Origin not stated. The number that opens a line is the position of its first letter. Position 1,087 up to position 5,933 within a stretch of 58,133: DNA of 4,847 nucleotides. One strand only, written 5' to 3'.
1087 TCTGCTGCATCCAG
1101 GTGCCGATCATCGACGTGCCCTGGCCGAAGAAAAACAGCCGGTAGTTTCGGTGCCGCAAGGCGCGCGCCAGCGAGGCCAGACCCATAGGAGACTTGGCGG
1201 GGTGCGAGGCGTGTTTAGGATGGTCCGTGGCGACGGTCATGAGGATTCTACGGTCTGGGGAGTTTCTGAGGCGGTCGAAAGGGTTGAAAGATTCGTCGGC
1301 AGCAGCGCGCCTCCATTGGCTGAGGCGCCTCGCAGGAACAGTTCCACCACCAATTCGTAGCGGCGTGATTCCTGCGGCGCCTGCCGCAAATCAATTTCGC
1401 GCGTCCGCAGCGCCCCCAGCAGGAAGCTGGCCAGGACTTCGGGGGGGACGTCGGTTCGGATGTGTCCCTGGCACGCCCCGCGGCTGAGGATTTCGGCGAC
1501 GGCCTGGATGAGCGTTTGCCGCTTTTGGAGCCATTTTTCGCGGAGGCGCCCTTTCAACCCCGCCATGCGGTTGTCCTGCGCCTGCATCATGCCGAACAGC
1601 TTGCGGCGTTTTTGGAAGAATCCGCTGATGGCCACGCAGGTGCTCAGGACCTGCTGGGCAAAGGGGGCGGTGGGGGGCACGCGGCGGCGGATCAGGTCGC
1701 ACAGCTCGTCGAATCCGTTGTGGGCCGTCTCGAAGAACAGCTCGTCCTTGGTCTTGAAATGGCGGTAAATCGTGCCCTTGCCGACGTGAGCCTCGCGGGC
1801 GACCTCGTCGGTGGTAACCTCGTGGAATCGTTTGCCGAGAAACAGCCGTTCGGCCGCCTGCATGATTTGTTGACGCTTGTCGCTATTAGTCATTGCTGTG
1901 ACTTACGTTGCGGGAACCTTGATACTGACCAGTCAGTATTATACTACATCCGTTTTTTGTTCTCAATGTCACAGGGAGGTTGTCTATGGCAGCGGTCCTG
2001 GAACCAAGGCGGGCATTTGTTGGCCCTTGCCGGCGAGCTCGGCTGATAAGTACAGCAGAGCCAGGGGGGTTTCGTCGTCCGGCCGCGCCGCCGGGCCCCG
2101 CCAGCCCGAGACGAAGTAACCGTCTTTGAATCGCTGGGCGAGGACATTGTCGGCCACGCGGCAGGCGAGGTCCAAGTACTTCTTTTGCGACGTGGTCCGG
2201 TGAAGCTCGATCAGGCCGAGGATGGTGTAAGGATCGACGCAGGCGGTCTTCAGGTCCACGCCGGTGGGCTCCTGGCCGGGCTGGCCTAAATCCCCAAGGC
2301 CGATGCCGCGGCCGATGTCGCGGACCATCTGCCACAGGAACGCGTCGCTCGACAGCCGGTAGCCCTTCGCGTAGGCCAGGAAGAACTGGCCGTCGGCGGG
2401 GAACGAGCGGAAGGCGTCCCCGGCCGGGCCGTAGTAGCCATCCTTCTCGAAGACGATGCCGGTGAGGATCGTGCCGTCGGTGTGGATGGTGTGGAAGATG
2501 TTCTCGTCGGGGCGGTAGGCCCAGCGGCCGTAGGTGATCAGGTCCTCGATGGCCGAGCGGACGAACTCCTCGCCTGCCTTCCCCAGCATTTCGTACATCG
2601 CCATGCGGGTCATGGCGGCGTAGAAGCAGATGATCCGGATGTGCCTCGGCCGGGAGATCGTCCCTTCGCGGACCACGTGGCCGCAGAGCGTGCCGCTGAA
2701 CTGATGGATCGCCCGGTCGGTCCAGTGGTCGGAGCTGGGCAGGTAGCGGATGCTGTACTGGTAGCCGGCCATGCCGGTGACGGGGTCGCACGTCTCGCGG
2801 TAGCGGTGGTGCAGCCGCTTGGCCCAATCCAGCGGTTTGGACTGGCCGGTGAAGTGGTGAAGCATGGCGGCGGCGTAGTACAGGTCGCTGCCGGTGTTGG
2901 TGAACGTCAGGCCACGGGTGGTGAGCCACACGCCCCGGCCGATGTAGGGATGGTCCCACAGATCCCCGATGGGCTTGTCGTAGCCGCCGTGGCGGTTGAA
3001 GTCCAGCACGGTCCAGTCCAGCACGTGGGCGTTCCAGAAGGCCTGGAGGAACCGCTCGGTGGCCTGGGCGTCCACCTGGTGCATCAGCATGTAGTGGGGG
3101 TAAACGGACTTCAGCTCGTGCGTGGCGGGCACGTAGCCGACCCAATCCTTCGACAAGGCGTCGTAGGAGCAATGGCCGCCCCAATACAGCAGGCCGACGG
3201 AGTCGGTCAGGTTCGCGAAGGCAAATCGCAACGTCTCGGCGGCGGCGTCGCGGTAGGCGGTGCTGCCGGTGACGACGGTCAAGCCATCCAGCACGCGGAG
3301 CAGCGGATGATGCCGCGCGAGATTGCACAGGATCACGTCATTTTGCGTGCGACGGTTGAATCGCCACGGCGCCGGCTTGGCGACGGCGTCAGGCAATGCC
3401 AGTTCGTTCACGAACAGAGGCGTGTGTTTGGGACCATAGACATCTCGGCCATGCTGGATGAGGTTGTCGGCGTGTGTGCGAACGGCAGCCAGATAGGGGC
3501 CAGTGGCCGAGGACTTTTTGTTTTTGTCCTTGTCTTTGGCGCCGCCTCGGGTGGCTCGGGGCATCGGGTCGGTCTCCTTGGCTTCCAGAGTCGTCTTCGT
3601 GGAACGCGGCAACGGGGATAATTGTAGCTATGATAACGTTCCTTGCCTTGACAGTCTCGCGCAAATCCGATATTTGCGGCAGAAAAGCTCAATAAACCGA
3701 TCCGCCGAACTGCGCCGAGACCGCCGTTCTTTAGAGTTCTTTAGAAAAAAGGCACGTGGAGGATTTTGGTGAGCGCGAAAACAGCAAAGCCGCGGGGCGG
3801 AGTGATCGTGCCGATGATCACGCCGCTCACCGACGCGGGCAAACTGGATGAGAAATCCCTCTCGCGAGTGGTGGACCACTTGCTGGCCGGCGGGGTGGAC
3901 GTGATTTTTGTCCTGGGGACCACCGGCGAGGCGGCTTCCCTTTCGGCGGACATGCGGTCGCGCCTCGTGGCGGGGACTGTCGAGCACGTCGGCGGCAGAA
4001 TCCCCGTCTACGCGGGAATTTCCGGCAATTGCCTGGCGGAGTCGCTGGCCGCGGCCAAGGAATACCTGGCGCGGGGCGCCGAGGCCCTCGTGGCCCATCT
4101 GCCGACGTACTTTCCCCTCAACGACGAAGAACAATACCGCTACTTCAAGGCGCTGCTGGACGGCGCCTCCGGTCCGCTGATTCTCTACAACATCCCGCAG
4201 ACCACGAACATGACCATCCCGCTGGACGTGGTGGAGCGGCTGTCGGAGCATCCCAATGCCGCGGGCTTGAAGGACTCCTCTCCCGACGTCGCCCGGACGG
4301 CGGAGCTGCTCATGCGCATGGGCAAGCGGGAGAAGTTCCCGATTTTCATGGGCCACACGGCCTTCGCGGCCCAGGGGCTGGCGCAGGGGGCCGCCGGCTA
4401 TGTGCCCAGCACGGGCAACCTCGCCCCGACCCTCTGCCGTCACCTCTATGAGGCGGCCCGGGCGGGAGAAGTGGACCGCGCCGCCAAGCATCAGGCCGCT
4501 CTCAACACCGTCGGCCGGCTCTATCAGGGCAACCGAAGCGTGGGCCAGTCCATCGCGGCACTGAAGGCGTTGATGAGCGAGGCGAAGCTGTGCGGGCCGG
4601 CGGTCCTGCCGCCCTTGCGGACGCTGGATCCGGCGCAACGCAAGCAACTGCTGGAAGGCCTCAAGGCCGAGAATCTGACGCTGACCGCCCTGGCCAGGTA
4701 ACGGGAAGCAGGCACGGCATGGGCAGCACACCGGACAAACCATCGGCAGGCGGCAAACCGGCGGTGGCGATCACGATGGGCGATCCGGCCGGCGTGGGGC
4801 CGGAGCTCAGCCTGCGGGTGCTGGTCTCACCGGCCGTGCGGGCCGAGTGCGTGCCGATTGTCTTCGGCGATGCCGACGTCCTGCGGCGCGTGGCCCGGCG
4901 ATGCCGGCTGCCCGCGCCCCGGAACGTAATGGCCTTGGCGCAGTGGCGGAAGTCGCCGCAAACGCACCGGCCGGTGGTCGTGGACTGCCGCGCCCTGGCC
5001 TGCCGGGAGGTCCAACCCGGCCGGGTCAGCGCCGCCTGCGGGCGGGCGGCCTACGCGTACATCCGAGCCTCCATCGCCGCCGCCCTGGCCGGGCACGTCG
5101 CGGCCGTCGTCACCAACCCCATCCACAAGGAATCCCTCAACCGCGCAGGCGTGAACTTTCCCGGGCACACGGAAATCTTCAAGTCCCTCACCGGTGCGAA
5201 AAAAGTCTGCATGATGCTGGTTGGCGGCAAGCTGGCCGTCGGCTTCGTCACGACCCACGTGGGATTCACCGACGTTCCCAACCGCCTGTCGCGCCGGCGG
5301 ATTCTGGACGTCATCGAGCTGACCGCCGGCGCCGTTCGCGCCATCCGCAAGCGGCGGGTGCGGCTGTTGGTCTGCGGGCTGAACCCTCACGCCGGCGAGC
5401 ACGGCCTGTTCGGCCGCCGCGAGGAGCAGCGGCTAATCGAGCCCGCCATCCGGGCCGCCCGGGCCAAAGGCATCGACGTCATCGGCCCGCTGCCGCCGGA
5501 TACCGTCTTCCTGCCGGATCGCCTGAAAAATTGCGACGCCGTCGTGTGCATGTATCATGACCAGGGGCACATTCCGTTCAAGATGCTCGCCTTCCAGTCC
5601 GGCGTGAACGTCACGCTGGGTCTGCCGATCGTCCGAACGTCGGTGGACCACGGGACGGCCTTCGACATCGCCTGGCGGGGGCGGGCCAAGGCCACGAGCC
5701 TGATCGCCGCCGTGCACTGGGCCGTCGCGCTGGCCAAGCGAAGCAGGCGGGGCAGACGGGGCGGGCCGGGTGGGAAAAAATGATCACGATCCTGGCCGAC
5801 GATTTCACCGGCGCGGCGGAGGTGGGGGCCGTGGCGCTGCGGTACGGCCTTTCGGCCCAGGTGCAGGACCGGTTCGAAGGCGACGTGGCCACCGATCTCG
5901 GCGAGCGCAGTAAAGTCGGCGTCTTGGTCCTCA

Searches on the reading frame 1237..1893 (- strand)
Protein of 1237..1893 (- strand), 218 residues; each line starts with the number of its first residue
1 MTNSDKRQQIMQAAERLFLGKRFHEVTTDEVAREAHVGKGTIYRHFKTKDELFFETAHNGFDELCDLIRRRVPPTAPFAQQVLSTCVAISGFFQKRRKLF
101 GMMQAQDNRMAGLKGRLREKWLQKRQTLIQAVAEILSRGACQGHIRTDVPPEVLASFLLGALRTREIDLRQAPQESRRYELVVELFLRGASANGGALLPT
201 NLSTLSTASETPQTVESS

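Call 18: search_protein_families(library=pfam, proteins=[window:1237-1893:-], max_evalue=0.001)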
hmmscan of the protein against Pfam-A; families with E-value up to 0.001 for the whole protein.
window:1237-1893:- (218 aa): 2 families
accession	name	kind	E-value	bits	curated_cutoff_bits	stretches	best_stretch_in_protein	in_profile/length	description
PF00440.29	TetR_N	-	7.1e-16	58.2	24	1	10-55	1-46/47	Bacterial regulatory proteins, tetR family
PF16859.10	TetR_C_11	-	3.1e-05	24.7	32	1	93-174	22-102/113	Tetracyclin repressor-like, C-terminal domain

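Call 50: find_encoding_contigs(protein=window:1237-1893:-, flank=10000, max_places=2)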
Protein window:1237-1893:- (218 aa): 15 contigs read that carry it; 2 places shown.
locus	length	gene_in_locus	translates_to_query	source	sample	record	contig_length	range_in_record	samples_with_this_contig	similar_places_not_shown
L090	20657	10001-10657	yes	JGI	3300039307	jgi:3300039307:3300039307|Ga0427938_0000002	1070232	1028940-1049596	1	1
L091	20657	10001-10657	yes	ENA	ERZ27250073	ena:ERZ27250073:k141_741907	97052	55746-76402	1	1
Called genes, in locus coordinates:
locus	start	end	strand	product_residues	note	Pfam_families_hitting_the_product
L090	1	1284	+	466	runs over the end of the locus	PF00291:PALP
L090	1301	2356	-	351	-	PF01208:URO-D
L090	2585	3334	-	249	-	PF07622:DUF1583 (faint)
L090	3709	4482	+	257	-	PF06500:FrsA-like (weak), PF01738:DLH, PF12146:Hydrolase_4 (faint), PF00326:Peptidase_S9 (faint), PF08840:BAAT_C (faint)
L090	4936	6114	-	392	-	PF07005:SBD_N, PF17042:NBD_C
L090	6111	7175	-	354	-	PF04166:PdxA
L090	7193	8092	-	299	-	PF00701:DHDPS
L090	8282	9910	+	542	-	PF06917:Pectate_lyase_2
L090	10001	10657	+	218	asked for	PF00440:TetR_N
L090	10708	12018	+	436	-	PF05977:MFS_3, PF07690:MFS_1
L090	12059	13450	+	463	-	PF25917:BSH_RND, PF25954:Beta-barrel_RND_2, PF25990:Beta-barrel_YknX, PF25967:RND-MFP_C (weak), PF25975:CzcB_C (weak), PF25989:YknX_C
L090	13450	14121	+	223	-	PF00005:ABC_tran, PF13304:AAA_21 (faint)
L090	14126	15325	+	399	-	PF12704:MacB_PCD, PF02687:FtsX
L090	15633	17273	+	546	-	PF02321:OEP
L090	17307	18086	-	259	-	PF00753:Lactamase_B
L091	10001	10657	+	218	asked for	PF00440:TetR_N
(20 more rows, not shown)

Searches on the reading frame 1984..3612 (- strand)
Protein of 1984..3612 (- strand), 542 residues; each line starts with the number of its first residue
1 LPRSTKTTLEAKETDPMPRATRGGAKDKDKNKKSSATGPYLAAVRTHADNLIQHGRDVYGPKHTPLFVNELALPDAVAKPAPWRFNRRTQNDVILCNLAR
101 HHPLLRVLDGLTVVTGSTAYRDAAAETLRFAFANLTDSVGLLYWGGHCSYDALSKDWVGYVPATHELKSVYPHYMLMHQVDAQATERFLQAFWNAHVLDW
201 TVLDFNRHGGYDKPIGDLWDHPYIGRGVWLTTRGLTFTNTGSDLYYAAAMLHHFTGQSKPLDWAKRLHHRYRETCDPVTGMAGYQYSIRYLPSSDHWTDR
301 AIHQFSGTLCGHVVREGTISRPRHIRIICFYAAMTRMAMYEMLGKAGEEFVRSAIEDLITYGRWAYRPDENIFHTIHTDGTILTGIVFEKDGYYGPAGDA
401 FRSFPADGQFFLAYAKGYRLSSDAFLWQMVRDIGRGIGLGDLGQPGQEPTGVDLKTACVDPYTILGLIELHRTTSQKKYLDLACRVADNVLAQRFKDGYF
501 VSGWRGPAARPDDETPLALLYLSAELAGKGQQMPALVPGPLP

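Call 18: search_protein_families(library=pfam, proteins=[window:1984-3612:-], max_evalue=0.001)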
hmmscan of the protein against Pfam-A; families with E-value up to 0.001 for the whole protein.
window:1984-3612:- (542 aa): 2 families
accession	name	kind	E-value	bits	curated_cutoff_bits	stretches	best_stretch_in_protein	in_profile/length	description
PF06917.19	Pectate_lyase_2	-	1.6e-141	472.8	26.6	1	77-537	12-482/491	Periplasmic pectate lyase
PF07944.18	Beta-AFase-like_GH127_cat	-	0.00043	19.8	24.9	0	466-493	183-210/376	Beta-L-arabinofuranosidase, GH127 catalytic domain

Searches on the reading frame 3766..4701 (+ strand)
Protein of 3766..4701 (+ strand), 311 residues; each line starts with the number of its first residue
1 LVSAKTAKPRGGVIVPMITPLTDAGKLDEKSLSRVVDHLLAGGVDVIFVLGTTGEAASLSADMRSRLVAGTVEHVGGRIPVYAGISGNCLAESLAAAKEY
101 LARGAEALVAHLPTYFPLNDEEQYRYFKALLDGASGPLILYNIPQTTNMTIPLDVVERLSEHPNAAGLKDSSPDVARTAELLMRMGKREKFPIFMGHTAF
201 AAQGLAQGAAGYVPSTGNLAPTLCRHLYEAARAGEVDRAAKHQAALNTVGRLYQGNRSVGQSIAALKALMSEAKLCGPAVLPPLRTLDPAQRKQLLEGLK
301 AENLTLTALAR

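Call 18: search_protein_families(library=pfam, proteins=[window:3766-4701:+], max_evalue=0.001)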
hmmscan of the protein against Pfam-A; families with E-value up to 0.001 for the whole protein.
window:3766-4701:+ (311 aa): 1 family
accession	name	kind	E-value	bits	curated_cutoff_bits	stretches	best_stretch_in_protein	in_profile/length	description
PF00701.28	DHDPS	-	7.1e-60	202.6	22.1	1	11-301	3-288/289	Dihydrodipicolinate synthetase family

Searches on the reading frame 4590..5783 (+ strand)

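Call 18: search_protein_families(library=pfam, proteins=[window:4590-5783:+], max_evalue=0.001)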
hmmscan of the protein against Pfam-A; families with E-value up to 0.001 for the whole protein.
window:4590-5783:+ (397 aa): 1 family
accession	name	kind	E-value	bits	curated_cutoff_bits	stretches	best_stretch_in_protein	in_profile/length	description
PF04166.17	PdxA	-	2.5e-106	355.7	27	1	86-378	2-286/286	Pyridoxal phosphate biosynthetic protein PdxA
